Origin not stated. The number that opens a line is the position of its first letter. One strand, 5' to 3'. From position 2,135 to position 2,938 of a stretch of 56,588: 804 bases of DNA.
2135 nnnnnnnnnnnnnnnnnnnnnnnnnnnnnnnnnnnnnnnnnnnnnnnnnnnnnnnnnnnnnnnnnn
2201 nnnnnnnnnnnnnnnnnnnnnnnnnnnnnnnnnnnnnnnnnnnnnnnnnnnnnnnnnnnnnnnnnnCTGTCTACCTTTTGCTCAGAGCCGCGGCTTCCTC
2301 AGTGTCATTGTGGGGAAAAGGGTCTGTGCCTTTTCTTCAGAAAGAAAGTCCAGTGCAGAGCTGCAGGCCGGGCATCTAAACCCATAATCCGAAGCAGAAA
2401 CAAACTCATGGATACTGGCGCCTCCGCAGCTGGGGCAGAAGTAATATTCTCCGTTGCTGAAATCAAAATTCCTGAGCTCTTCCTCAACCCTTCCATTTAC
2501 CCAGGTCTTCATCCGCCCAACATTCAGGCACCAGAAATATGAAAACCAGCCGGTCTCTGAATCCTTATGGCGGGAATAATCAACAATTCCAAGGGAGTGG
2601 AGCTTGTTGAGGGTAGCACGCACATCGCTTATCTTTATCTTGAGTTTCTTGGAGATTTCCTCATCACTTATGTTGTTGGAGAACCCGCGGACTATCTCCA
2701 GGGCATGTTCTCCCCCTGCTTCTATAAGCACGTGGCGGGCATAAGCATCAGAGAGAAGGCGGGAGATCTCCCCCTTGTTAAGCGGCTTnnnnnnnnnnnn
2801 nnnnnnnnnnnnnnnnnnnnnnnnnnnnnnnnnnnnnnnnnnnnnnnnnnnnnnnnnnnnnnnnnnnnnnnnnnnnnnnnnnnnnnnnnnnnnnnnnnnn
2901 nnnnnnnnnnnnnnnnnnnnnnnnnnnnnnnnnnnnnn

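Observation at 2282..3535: TFE fused to a ~250-aa histone-H1-like Lys/Ala tail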

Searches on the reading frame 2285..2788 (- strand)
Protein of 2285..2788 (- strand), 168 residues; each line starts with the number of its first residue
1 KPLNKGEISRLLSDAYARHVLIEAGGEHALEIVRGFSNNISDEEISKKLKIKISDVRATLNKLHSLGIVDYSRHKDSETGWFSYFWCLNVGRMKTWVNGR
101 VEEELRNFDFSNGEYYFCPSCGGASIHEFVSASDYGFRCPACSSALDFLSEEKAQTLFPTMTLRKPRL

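Call 73: search_protein_representatives(protein=window:2285-2788:-)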
Query: 168 residues. Proteins with E-value up to 0.001 (for the whole library): 705; up to 1e-10: 230; up to 1e-30: 40. The best 150 are listed.
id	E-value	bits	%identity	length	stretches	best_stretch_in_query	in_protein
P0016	1.0e-83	295.6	76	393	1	2-168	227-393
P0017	1.3e-80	285.5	71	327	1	1-168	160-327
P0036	2.1e-57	210.0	58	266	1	7-161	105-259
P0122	2.0e-54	200.3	54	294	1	3-161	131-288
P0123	1.2e-47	178.3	51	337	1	7-167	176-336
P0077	2.7e-45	170.6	52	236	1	3-159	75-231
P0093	2.0e-44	167.8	51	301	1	5-151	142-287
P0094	2.6e-44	167.4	51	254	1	6-154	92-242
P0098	2.9e-44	167.2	50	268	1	7-151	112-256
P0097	2.9e-44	167.2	53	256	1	7-156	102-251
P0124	3.0e-44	167.2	49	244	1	5-159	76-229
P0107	8.2e-44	165.8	50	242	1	7-156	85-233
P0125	1.2e-43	165.2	49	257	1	8-156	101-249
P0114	3.3e-43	163.8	48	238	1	6-157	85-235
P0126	1.9e-42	161.3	52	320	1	5-157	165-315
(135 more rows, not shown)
